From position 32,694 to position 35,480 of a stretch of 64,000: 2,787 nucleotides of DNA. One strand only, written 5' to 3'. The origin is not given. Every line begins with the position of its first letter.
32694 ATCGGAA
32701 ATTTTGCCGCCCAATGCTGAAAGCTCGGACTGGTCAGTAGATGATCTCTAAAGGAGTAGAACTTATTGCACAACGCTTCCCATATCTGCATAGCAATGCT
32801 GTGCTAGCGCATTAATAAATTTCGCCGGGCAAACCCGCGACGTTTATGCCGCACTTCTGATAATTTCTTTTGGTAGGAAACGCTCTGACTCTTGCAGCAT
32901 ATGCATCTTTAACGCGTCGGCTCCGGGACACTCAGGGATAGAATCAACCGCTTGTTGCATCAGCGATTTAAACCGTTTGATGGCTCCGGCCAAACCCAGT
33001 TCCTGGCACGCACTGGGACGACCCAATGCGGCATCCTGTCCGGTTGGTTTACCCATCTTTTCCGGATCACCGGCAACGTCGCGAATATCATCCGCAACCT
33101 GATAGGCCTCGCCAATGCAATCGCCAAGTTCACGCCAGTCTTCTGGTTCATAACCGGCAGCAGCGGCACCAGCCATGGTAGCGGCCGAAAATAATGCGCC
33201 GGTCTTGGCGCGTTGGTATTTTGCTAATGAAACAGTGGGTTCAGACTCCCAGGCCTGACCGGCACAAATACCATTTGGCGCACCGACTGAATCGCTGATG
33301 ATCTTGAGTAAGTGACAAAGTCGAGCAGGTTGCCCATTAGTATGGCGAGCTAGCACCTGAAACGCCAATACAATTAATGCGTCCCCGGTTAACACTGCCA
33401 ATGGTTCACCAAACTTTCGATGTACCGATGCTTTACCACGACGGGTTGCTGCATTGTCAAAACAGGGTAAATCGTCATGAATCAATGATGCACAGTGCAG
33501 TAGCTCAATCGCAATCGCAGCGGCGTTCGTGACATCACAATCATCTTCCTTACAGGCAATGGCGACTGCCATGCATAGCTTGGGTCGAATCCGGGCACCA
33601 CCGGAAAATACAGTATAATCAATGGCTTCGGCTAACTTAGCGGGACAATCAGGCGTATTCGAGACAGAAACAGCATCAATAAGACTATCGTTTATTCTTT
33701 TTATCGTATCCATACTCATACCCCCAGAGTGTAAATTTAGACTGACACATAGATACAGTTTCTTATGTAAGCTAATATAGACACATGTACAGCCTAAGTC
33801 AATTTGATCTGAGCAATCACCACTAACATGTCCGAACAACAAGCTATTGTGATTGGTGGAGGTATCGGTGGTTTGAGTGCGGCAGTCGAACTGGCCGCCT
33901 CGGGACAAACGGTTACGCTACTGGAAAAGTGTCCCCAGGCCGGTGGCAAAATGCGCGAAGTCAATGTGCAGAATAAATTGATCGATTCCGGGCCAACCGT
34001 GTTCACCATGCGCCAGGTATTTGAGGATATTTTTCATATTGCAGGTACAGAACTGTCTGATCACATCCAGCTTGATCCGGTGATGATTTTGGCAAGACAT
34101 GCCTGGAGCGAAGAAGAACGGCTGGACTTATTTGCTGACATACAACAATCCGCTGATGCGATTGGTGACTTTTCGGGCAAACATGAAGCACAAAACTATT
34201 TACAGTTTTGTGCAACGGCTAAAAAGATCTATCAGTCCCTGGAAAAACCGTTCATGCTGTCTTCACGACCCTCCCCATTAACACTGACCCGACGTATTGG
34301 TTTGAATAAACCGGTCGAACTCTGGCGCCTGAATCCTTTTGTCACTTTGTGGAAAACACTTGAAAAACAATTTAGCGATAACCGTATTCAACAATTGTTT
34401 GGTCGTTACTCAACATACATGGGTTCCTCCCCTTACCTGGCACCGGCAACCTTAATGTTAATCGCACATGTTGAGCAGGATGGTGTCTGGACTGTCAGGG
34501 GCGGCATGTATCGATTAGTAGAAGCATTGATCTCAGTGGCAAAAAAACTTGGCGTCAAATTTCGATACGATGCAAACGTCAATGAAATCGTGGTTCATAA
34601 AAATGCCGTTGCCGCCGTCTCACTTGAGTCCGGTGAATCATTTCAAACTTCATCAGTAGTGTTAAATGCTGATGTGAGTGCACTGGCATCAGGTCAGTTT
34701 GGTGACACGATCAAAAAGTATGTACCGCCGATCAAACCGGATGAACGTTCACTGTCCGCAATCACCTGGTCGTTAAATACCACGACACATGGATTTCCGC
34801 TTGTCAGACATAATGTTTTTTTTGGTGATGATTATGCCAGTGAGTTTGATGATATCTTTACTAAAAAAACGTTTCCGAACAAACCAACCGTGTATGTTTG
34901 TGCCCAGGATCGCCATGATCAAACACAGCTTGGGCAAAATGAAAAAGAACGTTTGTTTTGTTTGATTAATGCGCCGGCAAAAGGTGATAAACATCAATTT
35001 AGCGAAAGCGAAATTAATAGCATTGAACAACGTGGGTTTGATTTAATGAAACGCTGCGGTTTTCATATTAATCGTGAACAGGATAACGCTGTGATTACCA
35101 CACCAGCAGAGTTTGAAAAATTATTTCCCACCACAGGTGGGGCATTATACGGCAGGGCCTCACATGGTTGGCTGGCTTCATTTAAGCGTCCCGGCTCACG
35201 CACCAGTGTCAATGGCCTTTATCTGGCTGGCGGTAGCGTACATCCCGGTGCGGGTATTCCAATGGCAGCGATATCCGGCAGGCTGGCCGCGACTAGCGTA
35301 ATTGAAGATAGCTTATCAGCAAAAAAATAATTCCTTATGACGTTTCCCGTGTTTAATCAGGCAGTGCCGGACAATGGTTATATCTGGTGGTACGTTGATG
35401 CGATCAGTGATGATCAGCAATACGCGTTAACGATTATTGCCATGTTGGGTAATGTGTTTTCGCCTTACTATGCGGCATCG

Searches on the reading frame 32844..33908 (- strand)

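Call 20: search_protein_families(library=ncbifam, proteins=[window:32844-33908:-], max_evalue=1e-10)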
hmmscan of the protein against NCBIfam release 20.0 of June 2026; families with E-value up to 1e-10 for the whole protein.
window:32844-33908:- (354 aa): 16 families
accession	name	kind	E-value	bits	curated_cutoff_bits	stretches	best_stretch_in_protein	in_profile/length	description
NF045485.1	FPPsyn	subfamily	9.4e-56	189.1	275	1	70-327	6-269/288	farnesyl diphosphate synthase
NF045685.1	GGPPSynCrtE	equivalog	2.7e-43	148.1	460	1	78-325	16-272/293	geranylgeranyl diphosphate synthase CrtE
NF041169.1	f2_encap_cargo4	exception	4.9e-42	144.4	450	1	102-311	48-258/334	family 2 encapsulin nanocompartment cargo protein polyprenyl transferase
NF007877.0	PRK10581.1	equivalog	1.1e-40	139.6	321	1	69-327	11-277/299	(2E,6E)-farnesyl diphosphate synthase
NF040698.1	IdsA_Meth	equivalog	2.3e-40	138.8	468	1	74-297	12-241/328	short chain isoprenyl diphosphate synthase IdsA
NF041003.1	GGPP_syn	equivalog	2.6e-30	105.6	500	1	70-292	11-233/326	geranylgeranyl diphosphate synthase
NF045549.1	GGPPsyn_IdsB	equivalog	3.2e-27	95.5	475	1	102-294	63-257/346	geranylgeranyl diphosphate synthase IdsB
TIGR02748.1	GerC3_HepT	equivalog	4e-26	91.9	456.55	1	69-296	13-233/319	heptaprenyl diphosphate synthase component II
NF045628.1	HxpDPsynlarge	equivalog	2.1e-25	89.4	500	1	69-295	5-224/311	hexaprenyl-diphosphate synthase large subunit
NF008140.0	PRK10888.1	equivalog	1.1e-23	84.1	412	1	96-300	35-238/323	octaprenyl diphosphate synthase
NF042417.1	NPPPS_Mycobact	equivalog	1.7e-23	83.2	600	1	89-295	41-245/335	nonaprenyl/(2E,6E)-farnesyl/geranylgeranyl diphosphat synthase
TIGR02749.1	prenyl_cyano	equivalog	1.8e-23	83.1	383.2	1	97-297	37-238/322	solanesyl diphosphate synthase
NF040789.2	gerfarn_diphsyn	equivalog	7.7e-21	74.6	560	1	69-293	11-254/345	geranylfarnesyl diphosphate synthase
NF042416.1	GFPPS_Mycobact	equivalog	3.7e-18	65.6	600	0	91-168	29-106/350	bifunctional (2E,6E)-farnesyl/geranyl diphosphate synthase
NF040627.1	GFPS_Meth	equivalog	2.1e-17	63.5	600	1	92-187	28-120/285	geranylfarnesyl diphosphate synthase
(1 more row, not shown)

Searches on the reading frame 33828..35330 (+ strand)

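Call 20: search_protein_families(library=ncbifam, proteins=[window:33828-35330:+], max_evalue=1e-10)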
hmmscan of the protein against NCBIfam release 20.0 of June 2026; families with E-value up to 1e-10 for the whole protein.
window:33828-35330:+ (500 aa): 10 families
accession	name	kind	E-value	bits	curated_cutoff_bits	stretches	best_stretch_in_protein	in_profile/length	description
NF045637.1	carotdesatCrtDProt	equivalog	1.6e-206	686.6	580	1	7-494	2-485/485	1-hydroxycarotenoid 3,4-desaturase CrtD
TIGR02734.1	crtI_fam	subfamily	1.1e-78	265.2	238.1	1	6-496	1-493/504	phytoene desaturase family protein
NF042421.1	hydcarot_desat_CrtD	equivalog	8.2e-69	232.3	500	1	4-489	2-481/487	1-hydroxycarotenoid 3,4-desaturase CrtD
NF058655.1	CrtID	equivalog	4.8e-64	217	640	1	7-488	2-478/478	bifunctional phytoene desaturase/3,4-desaturase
TIGR02730.1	carot_isom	equivalog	1.1e-17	64.1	586.9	1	5-281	2-282/493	carotenoid isomerase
TIGR03467.1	HpnE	equivalog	5e-16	59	283.05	0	7-58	2-55/430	hydroxysqualene dehydroxylase HpnE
TIGR02733.1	desat_CrtD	equivalog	2.3e-15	56.3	549.7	0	4-86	2-87/492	C-3',4' desaturase CrtD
NF005560.0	PRK07233.1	equivalog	5.6e-12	45.2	252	0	6-52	3-49/435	hypothetical protein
NF006130.0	PRK08274.1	equivalog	1.4e-11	43.9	369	0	214-281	119-189/467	FAD-dependent tricarballylate dehydrogenase TcuA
NF045689.1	BCarotKetCrtO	equivalog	1.7e-11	43.4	1000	0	1-282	1-298/563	beta-carotene ketolase CrtO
